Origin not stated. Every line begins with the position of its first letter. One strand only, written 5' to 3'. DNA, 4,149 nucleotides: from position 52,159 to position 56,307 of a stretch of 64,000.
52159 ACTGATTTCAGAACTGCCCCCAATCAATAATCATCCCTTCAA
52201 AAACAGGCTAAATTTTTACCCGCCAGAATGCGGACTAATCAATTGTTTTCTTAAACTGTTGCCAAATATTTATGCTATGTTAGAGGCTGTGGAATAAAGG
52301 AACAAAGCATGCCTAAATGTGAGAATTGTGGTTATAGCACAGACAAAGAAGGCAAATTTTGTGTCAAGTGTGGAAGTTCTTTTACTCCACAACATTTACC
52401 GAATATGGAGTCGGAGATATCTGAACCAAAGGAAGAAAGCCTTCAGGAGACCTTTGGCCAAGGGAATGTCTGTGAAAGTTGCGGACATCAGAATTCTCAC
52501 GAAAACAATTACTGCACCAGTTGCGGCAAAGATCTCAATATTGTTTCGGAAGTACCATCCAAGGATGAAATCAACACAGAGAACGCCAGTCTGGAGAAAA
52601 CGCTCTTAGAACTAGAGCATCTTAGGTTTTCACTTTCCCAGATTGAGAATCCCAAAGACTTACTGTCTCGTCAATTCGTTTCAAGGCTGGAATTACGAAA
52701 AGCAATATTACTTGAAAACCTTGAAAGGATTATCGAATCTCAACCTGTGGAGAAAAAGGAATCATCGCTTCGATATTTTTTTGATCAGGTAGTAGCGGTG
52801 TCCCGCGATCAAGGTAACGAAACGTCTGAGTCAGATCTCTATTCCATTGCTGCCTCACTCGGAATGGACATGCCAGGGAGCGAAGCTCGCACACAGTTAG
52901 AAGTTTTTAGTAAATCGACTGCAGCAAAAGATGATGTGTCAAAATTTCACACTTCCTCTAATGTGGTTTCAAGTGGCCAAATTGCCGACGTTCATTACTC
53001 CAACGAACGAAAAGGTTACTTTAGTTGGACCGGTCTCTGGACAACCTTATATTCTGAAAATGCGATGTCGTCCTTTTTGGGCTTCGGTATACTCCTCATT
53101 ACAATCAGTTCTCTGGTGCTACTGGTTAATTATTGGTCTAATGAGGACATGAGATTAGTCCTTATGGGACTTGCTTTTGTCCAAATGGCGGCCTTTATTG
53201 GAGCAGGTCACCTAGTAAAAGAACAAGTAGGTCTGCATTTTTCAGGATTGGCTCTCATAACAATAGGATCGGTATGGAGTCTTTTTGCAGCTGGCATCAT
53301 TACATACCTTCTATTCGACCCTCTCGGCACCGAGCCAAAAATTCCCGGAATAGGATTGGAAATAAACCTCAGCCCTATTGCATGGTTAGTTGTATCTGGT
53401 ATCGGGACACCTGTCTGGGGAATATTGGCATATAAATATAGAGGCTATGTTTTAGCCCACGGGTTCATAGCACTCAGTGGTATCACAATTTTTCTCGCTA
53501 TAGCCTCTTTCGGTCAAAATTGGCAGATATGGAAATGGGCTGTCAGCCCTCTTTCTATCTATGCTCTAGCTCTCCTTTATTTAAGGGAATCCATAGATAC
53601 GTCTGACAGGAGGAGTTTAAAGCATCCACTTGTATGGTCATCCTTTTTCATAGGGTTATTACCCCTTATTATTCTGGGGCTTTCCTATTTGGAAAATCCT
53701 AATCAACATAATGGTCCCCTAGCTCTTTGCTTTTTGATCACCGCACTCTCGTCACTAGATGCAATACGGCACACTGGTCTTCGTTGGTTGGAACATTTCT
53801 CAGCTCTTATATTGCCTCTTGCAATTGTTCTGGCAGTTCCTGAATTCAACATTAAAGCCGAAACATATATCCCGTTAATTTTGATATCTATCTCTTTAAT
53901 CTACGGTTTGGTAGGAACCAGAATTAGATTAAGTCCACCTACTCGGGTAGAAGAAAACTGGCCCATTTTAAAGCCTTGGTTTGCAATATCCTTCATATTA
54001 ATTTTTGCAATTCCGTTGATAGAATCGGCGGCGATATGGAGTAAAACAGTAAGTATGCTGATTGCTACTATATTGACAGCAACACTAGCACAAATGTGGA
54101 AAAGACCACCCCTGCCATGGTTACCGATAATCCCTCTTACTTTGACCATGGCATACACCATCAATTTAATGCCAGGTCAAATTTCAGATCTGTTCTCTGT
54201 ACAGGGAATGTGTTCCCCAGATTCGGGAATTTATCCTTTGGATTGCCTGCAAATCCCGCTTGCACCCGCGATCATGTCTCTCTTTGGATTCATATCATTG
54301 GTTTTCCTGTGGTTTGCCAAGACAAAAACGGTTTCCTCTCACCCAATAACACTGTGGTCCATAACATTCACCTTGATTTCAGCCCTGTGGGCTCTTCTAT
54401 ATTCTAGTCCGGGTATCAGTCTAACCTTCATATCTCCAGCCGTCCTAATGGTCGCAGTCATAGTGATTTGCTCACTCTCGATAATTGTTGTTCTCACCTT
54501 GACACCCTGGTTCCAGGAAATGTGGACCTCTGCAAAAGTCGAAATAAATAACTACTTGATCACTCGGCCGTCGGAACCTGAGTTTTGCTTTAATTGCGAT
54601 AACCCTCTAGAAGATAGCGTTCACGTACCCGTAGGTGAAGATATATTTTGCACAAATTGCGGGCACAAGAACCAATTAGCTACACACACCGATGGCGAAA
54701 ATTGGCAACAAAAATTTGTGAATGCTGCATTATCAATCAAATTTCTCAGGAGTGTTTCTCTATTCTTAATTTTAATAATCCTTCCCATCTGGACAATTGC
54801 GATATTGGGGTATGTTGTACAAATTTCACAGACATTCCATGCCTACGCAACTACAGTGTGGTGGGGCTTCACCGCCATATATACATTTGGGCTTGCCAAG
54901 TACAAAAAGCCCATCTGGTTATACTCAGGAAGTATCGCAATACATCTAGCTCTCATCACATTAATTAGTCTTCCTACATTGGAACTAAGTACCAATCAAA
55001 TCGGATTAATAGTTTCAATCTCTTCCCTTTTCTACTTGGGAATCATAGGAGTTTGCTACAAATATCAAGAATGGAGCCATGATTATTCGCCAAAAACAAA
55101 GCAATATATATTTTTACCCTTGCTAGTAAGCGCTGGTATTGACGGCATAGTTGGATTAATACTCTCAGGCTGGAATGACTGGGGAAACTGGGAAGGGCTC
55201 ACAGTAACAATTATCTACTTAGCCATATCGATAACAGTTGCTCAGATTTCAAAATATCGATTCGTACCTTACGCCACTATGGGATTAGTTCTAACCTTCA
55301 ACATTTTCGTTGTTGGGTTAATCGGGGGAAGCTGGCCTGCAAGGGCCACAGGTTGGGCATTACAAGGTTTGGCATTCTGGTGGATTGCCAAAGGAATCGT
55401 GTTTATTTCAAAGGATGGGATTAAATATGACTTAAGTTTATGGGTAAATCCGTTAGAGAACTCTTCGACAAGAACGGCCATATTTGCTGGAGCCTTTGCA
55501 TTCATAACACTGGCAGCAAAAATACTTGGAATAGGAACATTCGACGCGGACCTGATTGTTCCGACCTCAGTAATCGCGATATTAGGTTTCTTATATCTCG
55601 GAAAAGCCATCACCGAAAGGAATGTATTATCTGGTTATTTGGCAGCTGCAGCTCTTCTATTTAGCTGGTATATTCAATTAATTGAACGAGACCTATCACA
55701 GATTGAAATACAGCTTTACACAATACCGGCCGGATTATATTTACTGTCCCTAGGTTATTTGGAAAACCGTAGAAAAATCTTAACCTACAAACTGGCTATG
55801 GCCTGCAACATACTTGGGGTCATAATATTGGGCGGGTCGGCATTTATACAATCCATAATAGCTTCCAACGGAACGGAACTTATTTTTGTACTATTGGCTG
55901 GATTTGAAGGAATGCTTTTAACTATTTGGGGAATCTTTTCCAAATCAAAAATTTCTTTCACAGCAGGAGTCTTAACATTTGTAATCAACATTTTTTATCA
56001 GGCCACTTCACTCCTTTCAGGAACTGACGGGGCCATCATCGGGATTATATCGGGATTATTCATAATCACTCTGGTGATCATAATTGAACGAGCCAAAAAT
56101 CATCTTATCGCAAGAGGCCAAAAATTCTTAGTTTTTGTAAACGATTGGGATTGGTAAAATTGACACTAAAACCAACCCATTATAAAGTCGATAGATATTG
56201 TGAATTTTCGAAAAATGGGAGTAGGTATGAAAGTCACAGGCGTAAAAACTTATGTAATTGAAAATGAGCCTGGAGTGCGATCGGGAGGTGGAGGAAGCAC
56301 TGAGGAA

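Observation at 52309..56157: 1282-aa membrane protein with the layout [2 zinc ribbons - soluble region - TM block] + [zinc ribbon - TM block]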

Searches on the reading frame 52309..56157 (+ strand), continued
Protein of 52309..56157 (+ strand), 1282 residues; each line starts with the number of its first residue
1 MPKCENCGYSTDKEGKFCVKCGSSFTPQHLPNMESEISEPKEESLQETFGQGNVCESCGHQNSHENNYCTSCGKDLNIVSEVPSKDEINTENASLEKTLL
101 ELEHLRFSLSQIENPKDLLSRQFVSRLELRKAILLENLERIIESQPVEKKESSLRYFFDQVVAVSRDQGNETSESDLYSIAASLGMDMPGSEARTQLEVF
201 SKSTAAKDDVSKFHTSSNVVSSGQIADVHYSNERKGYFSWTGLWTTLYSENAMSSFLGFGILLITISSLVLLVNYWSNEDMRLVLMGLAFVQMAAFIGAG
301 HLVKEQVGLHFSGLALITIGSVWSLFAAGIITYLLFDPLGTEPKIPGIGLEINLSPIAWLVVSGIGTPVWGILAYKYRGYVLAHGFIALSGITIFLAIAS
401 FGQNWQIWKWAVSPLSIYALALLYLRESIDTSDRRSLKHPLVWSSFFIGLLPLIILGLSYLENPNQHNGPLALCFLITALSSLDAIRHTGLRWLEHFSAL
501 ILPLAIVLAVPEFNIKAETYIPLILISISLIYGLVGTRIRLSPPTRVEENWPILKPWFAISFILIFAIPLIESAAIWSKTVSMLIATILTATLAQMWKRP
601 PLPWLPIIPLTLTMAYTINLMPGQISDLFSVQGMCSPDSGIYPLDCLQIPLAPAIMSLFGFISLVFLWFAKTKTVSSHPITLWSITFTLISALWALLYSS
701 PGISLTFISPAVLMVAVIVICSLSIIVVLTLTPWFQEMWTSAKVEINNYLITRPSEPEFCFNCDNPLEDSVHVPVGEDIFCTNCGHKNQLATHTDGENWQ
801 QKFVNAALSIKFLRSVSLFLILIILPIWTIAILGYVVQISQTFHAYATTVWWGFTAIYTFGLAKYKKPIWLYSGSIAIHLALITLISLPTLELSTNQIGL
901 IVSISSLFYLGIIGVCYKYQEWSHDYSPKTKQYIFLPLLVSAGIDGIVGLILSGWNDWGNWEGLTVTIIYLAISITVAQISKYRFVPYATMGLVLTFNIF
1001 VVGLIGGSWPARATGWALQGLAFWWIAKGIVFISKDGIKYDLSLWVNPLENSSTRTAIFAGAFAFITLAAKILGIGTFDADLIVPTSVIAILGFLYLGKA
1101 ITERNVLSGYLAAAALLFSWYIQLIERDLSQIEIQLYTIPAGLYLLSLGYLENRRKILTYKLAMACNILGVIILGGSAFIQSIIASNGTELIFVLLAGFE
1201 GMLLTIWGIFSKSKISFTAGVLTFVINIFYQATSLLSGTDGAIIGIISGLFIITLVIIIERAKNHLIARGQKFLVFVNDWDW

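Call 81: search_protein_families(library=pfam, alignment_id=A7, max_evalue=0.01)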
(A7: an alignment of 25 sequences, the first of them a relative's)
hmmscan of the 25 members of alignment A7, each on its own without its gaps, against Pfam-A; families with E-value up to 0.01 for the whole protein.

A. member 1, P0032 (627 aa): 0 families

B. families by the number of members that match (of 25 scanned): 33 families (the first 25 are shown)
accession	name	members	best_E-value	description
PF12773.13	DZR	8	1.7e-13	Double zinc ribbon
PF13240.11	Zn_Ribbon_1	7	4e-16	zinc-ribbon domain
PF09925.14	DUF2157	4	1.5e-05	Predicted membrane protein (DUF2157)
PF00515.34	TPR_1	3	7.8e-10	Tetratricopeptide repeat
PF13414.12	TPR_11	3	1.8e-08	TPR repeat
PF13431.12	TPR_17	3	3.3e-05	Tetratricopeptide repeat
PF24460.1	DUF7575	2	3.3e-11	Domain of unknown function (DUF7575)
PF13248.11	Zn_ribbon_3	2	4e-11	zinc-ribbon domain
PF24463.1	DUF7577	2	1.2e-10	Domain of unknown function (DUF7577)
PF07719.23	TPR_2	2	2.1e-10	Tetratricopeptide repeat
PF17032.10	Zn_ribbon_15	2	1.5e-06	zinc-ribbon family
PF18912.6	DZR_2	2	1.2e-05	Double zinc ribbon domain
PF13371.12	TPR_9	2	1.3e-05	Tetratricopeptide repeat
PF13646.12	HEAT_2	1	2.6e-40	HEAT repeats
PF02985.28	HEAT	1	5.9e-36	HEAT repeat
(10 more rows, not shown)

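Call 94: find_encoding_contigs(protein=P0061, flank=6000, max_places=2)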
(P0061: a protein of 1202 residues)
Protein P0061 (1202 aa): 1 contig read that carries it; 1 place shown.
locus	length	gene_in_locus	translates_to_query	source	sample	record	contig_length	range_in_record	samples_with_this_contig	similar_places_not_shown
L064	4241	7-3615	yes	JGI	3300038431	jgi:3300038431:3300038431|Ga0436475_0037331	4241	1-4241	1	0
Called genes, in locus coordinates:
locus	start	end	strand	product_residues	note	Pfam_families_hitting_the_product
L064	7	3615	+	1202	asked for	-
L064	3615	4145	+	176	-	-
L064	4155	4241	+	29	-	?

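Call 95: find_encoding_contigs(protein=P0090, flank=6000, max_places=2)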
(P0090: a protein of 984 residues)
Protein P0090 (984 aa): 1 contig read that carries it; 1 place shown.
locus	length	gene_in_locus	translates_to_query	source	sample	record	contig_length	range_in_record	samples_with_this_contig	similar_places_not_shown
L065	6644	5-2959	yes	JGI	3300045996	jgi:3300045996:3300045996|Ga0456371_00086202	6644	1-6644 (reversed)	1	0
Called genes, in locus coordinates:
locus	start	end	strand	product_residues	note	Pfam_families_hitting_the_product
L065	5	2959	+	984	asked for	-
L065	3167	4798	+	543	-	PF00118:Cpn60_TCP1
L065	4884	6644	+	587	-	?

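Call 100: search_protein_families(library=padloc, proteins=[window:52309-56154:+], max_evalue=0.01)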
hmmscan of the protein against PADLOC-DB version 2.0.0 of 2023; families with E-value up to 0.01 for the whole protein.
window:52309-56154:+ (1282 aa): 0 families

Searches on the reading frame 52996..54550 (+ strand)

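Call 78: search_protein_families(library=pfam, proteins=[window:52996-54550:+], max_evalue=10)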
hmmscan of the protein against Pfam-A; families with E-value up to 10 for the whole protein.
window:52996-54550:+ (518 aa): 1 family
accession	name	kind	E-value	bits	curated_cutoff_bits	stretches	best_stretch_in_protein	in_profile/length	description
PF10166.14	DUF2368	-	0.033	14.3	25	1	354-393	61-99/134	Uncharacterised conserved protein (DUF2368)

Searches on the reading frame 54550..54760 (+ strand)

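Call 78: search_protein_families(library=pfam, proteins=[window:54550-54760:+], max_evalue=10)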
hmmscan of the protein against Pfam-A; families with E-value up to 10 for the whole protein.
window:54550-54760:+ (70 aa): 8 families
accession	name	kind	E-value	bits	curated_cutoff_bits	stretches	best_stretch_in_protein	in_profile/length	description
PF13240.11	Zn_Ribbon_1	-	9.3e-05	22.5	25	2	33-41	1-9/23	zinc-ribbon domain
PF13248.11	Zn_ribbon_3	-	0.00033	20.4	27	1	30-40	15-25/26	zinc-ribbon domain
PF12773.13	DZR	-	0.00034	21.2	27.3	1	7-44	9-37/45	Double zinc ribbon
PF14803.11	Zn_ribbon_Nudix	-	0.00084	19.6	25.6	1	33-50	2-19/34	Nudix N-terminal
PF11880.13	DUF3400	-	0.0095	15.9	25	1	43-60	18-35/45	Domain of unknown function (DUF3400)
PF06044.18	DpnI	-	0.024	14.7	26.7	1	11-61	32-82/183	Dam-replacing family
PF03604.18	Zn_ribbon_RPAB4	-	0.2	11.8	24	1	22-39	8-25/32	DNA directed RNA polymerase, 7 kDa subunit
PF08772.16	Zn_ribbon_NOB1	-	0.6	10.7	24.9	1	31-41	23-33/72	Nin one binding (NOB1) Zn-ribbon like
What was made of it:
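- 54505..54744 (+): Cytoplasmic loop (aa 733-812) carrying zinc ribbon 3 (C760, C763, C781, C784; nt 54586-54660). A clade-specific insertion. Sub-threshold zinc-ribbon Pfam hits (call 78).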

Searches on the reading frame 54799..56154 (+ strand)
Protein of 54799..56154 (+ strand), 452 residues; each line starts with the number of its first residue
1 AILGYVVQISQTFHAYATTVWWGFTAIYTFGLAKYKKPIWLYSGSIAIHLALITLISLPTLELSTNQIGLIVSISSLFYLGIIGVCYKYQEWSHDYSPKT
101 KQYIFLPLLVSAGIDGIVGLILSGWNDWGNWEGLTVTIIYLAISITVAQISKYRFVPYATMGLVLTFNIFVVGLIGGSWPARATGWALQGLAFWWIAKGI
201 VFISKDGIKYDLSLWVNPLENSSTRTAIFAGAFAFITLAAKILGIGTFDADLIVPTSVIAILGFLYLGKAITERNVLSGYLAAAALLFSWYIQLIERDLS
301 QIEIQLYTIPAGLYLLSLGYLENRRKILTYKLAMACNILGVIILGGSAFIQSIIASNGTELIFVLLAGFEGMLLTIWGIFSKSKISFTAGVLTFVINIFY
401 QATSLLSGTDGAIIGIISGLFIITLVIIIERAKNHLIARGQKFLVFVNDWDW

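Call 50: find_homologous_proteins(query=A4, max_evalue=0.00001)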
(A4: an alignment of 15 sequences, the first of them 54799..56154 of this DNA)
Query A4 (15 sequences) (452 aa, profile of the alignment): 3 proteins with E <= 0.00001 among 8000 candidates.
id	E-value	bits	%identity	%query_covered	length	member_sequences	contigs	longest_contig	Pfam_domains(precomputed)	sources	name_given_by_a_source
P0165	1.6e-134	467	79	100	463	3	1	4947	-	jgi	-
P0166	7.1e-114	399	80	83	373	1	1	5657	-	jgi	-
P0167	1.0e-86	310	81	58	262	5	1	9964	-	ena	-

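Call 64: predict_structure(alignment_id=A6)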
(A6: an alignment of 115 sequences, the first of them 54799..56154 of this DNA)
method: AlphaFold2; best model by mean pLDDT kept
length: 452 residues; sequences in the alignment: 115
mean_pLDDT: 91.4   pTM: 0.82
mean pLDDT of the five models: 91.4, 91.4, 89.9, 89.9, 89.4
residues with pLDDT >= 90: 338; 70-90: 101; 50-70: 12; < 50: 1
segments of 3 or more residues with pLDDT < 50: none
pLDDT, mean of each block of 10 residues (from residue 1): 60 85 95 92 95 93 96 95 88 80 93 96 96 98 96 96 97 95 96 98 90 96 97 94 85 94 97 93 94 85 86 94 83 93 93 88 93 96 95 95 85 82 89 90 89 71
secondary structure, 60 per line:
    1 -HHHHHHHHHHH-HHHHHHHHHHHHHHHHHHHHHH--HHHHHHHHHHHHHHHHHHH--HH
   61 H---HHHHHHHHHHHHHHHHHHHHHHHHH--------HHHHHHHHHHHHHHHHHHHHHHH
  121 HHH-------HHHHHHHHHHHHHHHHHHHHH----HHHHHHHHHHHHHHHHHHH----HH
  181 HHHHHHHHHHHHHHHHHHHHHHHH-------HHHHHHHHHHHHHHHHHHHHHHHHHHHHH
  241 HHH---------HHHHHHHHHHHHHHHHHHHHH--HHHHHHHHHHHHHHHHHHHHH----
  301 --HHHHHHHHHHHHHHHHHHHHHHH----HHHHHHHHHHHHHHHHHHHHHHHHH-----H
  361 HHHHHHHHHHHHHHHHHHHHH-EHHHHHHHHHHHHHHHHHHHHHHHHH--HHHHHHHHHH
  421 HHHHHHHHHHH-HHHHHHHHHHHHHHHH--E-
elements in order: H2-12 H14-35 H38-56 H65-89 H98-123 H131-151 H156-174 H179-204 H212-243 H253-273 H276-296 H303-325 H330-354 H360-381 H384-408 H411-431 H433-448
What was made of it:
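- The AF2 model of aa 831-1282 has pLDDT 91.4 and pTM 0.82 (call 64).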

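Call 67: fold_search(model_id=the predicted structure, library=pdb)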
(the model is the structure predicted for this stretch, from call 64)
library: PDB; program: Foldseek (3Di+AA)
matches with E <= 10: 659; with E <= 0.001: 0
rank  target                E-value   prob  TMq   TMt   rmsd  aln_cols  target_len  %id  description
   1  3sf4_B                1.1e-01  0.72  0.20  0.25  17.6       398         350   13  Crystal structure of the complex between the conserved cell polarity proteins Inscuteable and LGN (released 2011-11-23)
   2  7dkh_A                1.1e-01  0.44  0.18  0.12  19.6       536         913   12  Crystal structure of the Ctr9/Paf1/Cdc73/Rtf1 quaternary complex (released 2021-11-24)
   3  7xn7_q                1.2e-01  0.25  0.14  0.09  24.6       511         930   12  RNA polymerase II elongation complex containing Spt4/5, Elf1, Spt6, Spn1 and Paf1C (released 2022-09-07)
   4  9dze_K                1.5e-01  0.90  0.25  0.32  14.8       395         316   10  Computationally Designed Bifaceted Protein Nanomaterial pD5-14 (released 2024-10-30)
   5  6hc2_A                1.5e-01  0.57  0.18  0.22  18.4       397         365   12  Crystal structure of NuMA/LGN hetero-hexamers (released 2019-05-29)
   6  6hc2_E                1.6e-01  0.57  0.19  0.23  19.9       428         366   13  Crystal structure of NuMA/LGN hetero-hexamers (released 2019-05-29)
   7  5a7d_G                1.8e-01  0.44  0.18  0.21  17.7       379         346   10  Tetrameric assembly of LGN with Inscuteable (released 2016-08-03)
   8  6hc2_S                2.0e-01  0.54  0.18  0.22  18.3       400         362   11  Crystal structure of NuMA/LGN hetero-hexamers (released 2019-05-29)
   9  8qah_A                2.0e-01  0.54  0.17  0.18  22.5       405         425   12  X-ray crystal structure of a de novo designed single-chain parallel coiled-coil alpha-helical barrel with 8 inner heli (released 2024-07-03)
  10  6gmh_Q                2.0e-01  0.21  0.15  0.11  21.3       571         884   10  Structure of activated transcription complex Pol II-DSIF-PAF-SPT6 (released 2018-08-22)
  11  9y6s_6y               2.2e-01  0.77  0.24  0.27  12.2       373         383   11  96-nm repeat of the Leishmania tarentolae doublet microtubule (released 2025-12-17)
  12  6fbb_A                2.6e-01  0.66  0.17  0.27  16.5       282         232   10  Crystal structure of 14-3-3 sigma in complex with wild-type Shroom3 (released 2018-03-14)
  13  8dtg_A                2.6e-01  0.16  0.12  0.08  19.7       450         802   11  Cryo-EM structure of Arabidopsis SPY alternative conformation 1 (released 2023-03-08)
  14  8qah_B                2.7e-01  0.44  0.18  0.18  22.8       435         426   12  X-ray crystal structure of a de novo designed single-chain parallel coiled-coil alpha-helical barrel with 8 inner heli (released 2024-07-03)
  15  9dze_A                2.8e-01  0.80  0.25  0.31  16.2       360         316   10  Computationally Designed Bifaceted Protein Nanomaterial pD5-14 (released 2024-10-30)
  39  5cwn                  4.6e-01  0.95  0.27  0.47   6.7       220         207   12  Crystal structure of de novo designed helical repeat protein DHR71 (released 2015-12-16)
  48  6e9v_A                5.0e-01  0.95  0.28  0.48   6.5       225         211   13  DHF79 filament (released 2018-11-21)
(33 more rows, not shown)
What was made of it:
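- Closest known: Soluble alpha-solenoids and designed helical-repeat proteins. Same: The best Foldseek neighbours of the confident C-half model are TPR proteins, 14-3-3 proteins and designed repeats 5cwn and 6e9v (probability 0.95, target-normalised TM 0.47-0.48) (call 67).
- The nearest matches are soluble alpha-solenoids, including designed helical-repeat proteins 5cwn and 6e9v (TM-score 0.47-0.48 normalised to the target) (call 67).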

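Call 74: search_protein_families(library=ncbifam, alignment_id=A4, max_evalue=1)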
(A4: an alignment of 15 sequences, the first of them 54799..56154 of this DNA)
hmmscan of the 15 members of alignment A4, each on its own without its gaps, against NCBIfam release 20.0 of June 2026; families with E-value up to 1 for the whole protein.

A. member 1, window:54799-56154:+ (452 aa): 1 family
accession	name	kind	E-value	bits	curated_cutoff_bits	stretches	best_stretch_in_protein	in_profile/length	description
NF047321.1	SCO7613_CTERM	domain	5.9e-07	29.3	45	1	258-433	4-174/188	SCO7613 C-terminal domain-containing membrane protein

B. families by the number of members that match (of 15 scanned): 3 families
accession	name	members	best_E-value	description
NF047321.1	SCO7613_CTERM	15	5.1e-24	SCO7613 C-terminal domain-containing membrane protein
TIGR04152.1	exosort_VPLPA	1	0.0073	VPLPA-CTERM-specific exosortase XrtD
NF002743.0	PRK02733.1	1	0.078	photosystem I reaction center subunit IX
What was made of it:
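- On SCO7613_CTERM (NCBIfam NF047321): 29.3 bits, E 5.9e-7, when the C-terminal 452 aa are scanned (call 74).
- Closest known: NCBIfam NF047321, 'SCO7613 C-terminal domain-containing membrane protein'. Same: The last ~180 residues (aa 1088-1263) align to model positions 4-174 of 188 at E 5.9e-7 (call 74).
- The window's C-terminal half hits it at E 5.9e-7, and 15 of 15 diverse C-modules hit it (call 74).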

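Call 78: search_protein_families(library=pfam, proteins=[window:54799-56154:+], max_evalue=10)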
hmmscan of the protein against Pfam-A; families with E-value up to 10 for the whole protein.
window:54799-56154:+ (452 aa): 0 families

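Call 100: search_protein_families(library=padloc, proteins=[window:54799-56154:+], max_evalue=0.01)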
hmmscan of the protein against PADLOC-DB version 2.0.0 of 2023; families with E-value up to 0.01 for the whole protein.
window:54799-56154:+ (452 aa): 0 families
